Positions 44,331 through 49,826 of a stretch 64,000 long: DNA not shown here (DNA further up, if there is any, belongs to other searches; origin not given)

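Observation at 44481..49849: RHH gene followed by a 1731-aa Upf1-like helicase-DUF559 nuclease fusion, a candidate single-protein defence system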

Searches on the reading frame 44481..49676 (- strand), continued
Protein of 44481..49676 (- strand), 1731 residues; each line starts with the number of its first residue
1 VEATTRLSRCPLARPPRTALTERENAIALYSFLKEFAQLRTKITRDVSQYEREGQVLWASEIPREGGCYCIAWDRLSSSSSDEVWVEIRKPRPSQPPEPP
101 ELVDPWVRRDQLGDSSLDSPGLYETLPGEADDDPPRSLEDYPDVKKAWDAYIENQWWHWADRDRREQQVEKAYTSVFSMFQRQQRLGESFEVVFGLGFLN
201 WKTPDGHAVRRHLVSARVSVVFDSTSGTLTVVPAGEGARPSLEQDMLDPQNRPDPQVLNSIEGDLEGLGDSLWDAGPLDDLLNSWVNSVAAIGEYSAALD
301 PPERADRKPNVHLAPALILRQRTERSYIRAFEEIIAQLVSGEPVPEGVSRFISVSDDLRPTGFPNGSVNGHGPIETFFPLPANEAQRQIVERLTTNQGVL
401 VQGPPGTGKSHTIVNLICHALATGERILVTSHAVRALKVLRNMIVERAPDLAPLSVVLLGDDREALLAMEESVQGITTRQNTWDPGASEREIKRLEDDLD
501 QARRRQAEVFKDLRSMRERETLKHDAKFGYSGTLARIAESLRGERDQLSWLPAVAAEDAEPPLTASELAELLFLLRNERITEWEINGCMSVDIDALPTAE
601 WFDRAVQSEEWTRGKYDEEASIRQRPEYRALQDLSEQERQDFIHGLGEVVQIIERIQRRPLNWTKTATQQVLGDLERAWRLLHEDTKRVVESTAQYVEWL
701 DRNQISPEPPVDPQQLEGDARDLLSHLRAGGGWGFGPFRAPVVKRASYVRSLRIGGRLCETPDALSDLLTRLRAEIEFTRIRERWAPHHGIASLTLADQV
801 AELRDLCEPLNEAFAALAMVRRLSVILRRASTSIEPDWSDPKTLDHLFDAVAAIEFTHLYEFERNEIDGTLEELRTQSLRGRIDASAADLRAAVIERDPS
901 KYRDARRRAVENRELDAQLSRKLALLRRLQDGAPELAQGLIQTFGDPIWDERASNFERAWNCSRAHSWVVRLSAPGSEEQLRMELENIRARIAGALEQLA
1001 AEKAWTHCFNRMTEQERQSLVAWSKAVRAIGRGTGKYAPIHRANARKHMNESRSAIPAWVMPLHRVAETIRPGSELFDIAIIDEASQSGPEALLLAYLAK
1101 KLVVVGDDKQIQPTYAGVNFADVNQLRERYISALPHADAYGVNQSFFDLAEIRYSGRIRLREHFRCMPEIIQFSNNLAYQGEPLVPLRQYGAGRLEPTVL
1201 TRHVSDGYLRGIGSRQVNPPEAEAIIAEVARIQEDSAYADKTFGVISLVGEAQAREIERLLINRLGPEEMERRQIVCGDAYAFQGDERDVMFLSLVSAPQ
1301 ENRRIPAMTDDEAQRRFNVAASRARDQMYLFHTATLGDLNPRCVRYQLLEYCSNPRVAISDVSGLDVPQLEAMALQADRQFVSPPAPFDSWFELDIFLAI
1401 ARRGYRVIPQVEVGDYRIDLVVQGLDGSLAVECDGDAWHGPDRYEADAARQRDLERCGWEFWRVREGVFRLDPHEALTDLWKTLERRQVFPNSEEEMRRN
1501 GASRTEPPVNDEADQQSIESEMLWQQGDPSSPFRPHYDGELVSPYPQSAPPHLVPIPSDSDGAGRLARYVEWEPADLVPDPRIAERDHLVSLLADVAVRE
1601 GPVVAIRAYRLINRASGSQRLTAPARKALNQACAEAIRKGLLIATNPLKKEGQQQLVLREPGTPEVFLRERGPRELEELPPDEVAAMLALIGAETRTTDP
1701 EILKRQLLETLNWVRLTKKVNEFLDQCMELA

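Call 81: find_encoding_contigs(protein=P0009, flank=7000, max_places=2)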
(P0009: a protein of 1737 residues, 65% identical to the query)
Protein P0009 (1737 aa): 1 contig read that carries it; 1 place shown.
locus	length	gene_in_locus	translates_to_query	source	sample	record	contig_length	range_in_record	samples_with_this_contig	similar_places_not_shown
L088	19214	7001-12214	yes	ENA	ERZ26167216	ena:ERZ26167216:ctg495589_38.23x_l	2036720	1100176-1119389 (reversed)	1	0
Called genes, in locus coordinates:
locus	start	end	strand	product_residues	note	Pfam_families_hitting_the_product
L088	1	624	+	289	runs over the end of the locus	PF01936:NYN (weak)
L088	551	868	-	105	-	-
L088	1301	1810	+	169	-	PF15919:HicB_lk_antitox, PF15970:HicB-like_2, PF05534:HicB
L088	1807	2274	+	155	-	-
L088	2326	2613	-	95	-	-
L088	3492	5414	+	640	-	PF00664:ABC_membrane, PF00005:ABC_tran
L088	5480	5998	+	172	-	-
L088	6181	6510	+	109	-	-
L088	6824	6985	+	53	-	-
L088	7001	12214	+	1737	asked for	PF13086:AAA_11, PF13604:AAA_30 (weak), PF13245:AAA_19 (faint), PF13087:AAA_12, PF18741:MTES_1575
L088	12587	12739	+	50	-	-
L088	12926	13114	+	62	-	-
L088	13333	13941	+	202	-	PF12224:Amidoligase_2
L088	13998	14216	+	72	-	-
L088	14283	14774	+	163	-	-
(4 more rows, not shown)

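Call 82: find_encoding_contigs(protein=P0013, flank=7000, max_places=2)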
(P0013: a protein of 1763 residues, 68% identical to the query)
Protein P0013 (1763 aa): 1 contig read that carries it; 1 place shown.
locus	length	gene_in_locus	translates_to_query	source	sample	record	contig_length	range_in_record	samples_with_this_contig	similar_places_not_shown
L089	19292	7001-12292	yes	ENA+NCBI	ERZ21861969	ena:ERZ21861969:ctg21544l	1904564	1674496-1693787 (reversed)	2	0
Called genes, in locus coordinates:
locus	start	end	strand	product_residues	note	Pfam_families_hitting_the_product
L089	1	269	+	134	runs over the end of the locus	PF00436:SSB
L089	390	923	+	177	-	-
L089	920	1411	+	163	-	PF04002:RadC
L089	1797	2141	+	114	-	-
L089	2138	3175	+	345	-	PF02384:N6_Mtase (weak), PF19587:DUF6094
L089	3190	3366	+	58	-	-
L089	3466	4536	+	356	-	PF04851:ResIII (faint)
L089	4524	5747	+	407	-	PF00271:Helicase_C (weak)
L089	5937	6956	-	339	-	PF00872:Transposase_mut (weak)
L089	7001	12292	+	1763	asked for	PF13086:AAA_11, PF13245:AAA_19 (faint), PF13604:AAA_30 (faint), PF13087:AAA_12, PF18741:MTES_1575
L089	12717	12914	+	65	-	PF07927:HicA_toxin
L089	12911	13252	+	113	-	PF15970:HicB-like_2 (weak), PF15919:HicB_lk_antitox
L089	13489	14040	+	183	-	PF25164:CoiA_N (weak)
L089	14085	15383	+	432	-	PF00202:Aminotran_3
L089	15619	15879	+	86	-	PF01609:DDE_Tnp_1, PF13586:DDE_Tnp_1_2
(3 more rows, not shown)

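Call 83: find_encoding_contigs(protein=P0016, flank=7000, max_places=2)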
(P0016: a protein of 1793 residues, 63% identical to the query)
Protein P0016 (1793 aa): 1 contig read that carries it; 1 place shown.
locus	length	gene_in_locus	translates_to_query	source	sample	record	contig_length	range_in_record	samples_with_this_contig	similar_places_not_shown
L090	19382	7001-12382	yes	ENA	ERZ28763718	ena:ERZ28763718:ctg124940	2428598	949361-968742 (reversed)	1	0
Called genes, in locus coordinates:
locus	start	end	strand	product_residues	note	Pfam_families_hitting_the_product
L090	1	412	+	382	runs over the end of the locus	PF13356:Arm-DNA-bind_3, PF22022:Phage_int_M, PF00589:Phage_integrase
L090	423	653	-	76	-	PF05930:Phage_AlpA, PF12728:HTH_17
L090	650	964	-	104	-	-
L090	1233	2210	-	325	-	-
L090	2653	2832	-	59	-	-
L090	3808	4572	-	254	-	-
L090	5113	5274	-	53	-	-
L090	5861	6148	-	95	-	-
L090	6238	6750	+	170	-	PF01695:IstB_IS21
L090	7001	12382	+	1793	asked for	PF00580:UvrD-helicase (faint), PF13086:AAA_11, PF13245:AAA_19 (weak), PF13604:AAA_30 (weak), PF13086:AAA_11 (weak), PF13087:AAA_12, PF18741:MTES_1575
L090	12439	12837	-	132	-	-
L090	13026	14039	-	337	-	PF23988:DUF7309, PF22007:DUF6930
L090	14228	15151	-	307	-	PF07934:OGG_N, PF00730:HhH-GPD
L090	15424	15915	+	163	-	-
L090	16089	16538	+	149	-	PF00903:Glyoxalase, PF18029:Glyoxalase_6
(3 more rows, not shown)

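Call 84: find_encoding_contigs(protein=P0022, flank=7000, max_places=2)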
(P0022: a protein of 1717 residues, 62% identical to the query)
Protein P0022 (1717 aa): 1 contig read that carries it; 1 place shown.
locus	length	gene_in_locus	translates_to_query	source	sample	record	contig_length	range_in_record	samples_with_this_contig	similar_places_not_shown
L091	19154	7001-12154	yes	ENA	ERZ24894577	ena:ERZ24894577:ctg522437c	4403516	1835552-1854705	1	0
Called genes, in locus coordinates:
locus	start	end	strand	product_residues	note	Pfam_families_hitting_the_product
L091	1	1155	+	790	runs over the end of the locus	PF13292:DXP_synthase_N (weak), PF00456:Transketolase_N, PF02779:Transket_pyr (weak), PF22613:Transketolase_C_1 (faint)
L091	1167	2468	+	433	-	PF00364:Biotin_lipoyl, PF02817:E3_binding, PF00198:2-oxoacid_dh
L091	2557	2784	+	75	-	-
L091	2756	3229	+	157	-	-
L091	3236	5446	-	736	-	PF03971:IDH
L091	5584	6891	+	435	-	PF04389:Peptidase_M28, PF01546:Peptidase_M20, PF07687:M20_dimer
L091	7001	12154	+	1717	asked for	PF13086:AAA_11, PF13245:AAA_19 (faint), PF13604:AAA_30 (faint), PF13087:AAA_12, PF18741:MTES_1575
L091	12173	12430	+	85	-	PF04255:DUF433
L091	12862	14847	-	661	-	PF01011:PQQ, PF13360:PQQ_2 (faint)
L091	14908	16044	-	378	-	PF00724:Oxidored_FMN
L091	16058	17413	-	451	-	PF07586:HXXSHH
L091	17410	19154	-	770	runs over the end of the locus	PF13442:Cytochrome_CBB3 (faint), PF07626:PSD3, PF07637:PSD5, PF07631:PSD4, PF07627:PSCyt3, PF07624:PSD2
